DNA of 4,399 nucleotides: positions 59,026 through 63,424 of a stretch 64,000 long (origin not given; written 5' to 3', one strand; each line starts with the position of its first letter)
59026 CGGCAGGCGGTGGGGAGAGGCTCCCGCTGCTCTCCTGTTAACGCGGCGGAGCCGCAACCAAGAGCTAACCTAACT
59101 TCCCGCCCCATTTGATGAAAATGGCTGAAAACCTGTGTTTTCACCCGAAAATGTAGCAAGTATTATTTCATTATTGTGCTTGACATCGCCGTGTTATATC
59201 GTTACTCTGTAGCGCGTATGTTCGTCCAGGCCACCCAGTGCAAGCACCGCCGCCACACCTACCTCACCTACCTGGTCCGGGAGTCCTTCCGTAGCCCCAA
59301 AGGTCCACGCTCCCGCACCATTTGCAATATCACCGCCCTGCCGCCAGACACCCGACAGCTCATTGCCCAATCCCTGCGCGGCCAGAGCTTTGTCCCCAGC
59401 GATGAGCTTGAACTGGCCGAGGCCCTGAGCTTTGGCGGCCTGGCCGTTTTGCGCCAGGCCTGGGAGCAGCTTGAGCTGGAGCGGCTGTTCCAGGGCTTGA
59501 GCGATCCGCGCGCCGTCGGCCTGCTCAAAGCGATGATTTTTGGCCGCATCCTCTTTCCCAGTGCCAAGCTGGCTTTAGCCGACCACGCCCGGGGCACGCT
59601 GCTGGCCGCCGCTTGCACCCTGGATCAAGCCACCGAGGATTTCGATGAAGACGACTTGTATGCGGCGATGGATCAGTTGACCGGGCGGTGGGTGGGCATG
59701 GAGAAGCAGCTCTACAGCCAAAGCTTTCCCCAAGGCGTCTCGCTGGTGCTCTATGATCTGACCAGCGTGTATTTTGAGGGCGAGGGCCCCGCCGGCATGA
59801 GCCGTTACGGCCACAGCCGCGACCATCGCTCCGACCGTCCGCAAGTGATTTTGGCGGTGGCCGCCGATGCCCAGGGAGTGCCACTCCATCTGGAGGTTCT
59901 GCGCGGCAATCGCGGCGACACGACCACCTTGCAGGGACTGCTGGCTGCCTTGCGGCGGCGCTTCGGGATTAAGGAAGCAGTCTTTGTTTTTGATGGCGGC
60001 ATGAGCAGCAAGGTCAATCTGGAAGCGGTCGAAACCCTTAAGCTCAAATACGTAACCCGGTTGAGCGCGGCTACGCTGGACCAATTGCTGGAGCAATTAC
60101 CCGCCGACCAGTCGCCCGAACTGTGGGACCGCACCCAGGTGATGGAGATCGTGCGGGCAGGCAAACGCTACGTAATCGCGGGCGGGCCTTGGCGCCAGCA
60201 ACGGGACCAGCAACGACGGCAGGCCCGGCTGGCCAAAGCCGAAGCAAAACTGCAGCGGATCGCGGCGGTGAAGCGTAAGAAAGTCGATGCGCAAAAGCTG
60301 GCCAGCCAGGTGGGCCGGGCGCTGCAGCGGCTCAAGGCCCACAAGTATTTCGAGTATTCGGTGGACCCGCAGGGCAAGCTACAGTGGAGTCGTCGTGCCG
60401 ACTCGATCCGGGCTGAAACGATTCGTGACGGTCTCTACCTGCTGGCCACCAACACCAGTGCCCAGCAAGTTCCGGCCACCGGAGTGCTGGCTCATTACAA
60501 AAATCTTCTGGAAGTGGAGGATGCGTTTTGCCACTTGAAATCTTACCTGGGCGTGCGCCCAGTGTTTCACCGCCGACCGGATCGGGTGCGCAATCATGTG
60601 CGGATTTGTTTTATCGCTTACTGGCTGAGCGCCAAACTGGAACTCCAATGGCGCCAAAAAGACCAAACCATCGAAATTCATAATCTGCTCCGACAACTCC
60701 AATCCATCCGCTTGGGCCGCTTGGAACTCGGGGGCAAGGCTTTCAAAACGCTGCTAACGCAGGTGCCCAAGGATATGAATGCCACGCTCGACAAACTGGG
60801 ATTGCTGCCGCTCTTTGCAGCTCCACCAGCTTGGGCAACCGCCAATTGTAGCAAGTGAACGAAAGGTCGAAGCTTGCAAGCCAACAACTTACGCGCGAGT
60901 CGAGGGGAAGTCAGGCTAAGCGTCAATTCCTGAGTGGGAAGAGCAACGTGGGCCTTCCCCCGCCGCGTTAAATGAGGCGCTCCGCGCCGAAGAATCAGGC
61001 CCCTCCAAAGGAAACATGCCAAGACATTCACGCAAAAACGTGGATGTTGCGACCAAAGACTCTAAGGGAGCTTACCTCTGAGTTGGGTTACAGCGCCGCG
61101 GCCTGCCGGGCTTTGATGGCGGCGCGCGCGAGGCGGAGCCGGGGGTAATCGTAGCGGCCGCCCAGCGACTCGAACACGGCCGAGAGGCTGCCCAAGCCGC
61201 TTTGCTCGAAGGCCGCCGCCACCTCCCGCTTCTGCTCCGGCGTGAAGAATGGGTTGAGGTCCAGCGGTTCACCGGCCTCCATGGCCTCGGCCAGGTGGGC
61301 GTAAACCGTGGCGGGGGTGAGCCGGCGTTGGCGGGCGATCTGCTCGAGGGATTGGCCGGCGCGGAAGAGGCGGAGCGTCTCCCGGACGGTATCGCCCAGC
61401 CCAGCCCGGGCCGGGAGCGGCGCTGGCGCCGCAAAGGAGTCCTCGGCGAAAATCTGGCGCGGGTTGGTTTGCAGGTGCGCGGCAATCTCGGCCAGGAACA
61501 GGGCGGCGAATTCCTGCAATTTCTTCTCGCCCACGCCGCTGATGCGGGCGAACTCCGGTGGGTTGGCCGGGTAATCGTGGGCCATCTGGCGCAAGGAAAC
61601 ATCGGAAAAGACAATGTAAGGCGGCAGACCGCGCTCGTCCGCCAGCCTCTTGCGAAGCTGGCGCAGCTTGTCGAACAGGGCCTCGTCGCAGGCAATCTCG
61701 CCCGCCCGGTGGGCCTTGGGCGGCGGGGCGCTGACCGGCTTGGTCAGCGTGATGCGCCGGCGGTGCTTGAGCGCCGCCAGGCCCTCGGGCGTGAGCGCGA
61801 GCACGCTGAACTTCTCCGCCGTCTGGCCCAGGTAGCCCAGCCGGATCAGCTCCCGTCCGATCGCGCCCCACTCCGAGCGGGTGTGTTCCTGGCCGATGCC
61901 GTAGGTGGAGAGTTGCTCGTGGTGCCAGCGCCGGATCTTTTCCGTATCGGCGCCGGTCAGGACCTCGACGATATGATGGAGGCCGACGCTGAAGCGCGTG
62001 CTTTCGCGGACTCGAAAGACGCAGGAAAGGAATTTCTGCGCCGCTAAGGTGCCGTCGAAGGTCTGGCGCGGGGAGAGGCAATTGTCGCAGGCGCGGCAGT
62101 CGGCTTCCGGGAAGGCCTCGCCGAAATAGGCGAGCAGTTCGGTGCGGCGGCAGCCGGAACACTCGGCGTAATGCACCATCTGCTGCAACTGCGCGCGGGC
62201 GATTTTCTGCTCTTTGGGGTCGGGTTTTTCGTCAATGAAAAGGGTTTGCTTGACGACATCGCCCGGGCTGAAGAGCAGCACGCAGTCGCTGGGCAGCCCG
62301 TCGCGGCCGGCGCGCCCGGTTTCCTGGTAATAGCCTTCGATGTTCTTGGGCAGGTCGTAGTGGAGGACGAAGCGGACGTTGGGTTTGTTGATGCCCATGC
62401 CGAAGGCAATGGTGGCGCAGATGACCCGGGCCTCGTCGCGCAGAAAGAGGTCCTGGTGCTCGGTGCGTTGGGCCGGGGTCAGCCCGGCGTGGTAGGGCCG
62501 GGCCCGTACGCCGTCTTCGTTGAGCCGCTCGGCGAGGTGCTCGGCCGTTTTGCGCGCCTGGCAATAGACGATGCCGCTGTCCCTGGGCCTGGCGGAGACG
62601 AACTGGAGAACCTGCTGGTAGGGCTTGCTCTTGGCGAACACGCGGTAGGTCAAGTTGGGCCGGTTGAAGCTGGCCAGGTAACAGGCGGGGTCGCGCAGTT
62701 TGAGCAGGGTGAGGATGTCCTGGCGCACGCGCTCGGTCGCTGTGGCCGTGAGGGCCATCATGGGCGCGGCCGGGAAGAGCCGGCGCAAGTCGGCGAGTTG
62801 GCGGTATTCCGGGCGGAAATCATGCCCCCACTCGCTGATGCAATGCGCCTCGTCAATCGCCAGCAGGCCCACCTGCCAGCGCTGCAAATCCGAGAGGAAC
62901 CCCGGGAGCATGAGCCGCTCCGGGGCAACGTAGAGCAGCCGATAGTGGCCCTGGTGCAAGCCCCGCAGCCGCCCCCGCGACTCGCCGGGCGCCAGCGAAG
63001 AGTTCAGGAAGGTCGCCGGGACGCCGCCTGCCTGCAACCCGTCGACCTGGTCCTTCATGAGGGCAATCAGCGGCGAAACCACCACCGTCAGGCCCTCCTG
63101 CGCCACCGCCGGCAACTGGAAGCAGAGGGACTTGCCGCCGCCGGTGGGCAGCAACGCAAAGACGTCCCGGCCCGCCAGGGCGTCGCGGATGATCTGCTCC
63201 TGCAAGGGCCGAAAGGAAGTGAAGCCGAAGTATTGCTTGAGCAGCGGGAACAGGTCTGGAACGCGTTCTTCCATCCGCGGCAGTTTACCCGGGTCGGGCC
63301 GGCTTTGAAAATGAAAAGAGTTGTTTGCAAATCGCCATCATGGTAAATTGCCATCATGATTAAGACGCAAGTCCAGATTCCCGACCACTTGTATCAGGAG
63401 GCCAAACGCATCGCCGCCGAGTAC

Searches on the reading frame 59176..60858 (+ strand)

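Call 93: search_protein_families(library=pfam, proteins=[window:59176-60858:+], max_evalue=0.0001)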
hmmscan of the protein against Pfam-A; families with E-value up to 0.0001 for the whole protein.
window:59176-60858:+ (560 aa): 1 family
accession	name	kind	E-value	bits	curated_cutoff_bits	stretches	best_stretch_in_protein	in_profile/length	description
PF01609.27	DDE_Tnp_1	-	8.2e-18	65.3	23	1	190-484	6-200/200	Transposase DDE domain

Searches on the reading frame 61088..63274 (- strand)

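Call 93: search_protein_families(library=pfam, proteins=[window:61088-63274:-], max_evalue=0.0001)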
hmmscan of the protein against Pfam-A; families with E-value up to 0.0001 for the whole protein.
window:61088-63274:- (728 aa): 6 families
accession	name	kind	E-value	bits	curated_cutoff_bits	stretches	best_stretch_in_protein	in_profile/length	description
PF09382.16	RQC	-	3.6e-32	111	23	1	402-516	1-111/114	RQC domain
PF00270.35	DEAD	-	2.2e-24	86.5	26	1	22-183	1-164/167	DEAD/DEAH box helicase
PF14493.12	HTH_40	-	4.7e-24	84.9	27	1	629-717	1-89/89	Helix-turn-helix domain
PF00271.37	Helicase_C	-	6.7e-20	71.8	23.5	1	221-326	5-110/110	Helicase conserved C-terminal domain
PF00570.28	HRDC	-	9.9e-20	70.7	23.8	1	530-597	1-68/68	HRDC domain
PF16124.10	RecQ_Zn_bind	-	2.5e-18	67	25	1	337-400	1-66/66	RecQ zinc-binding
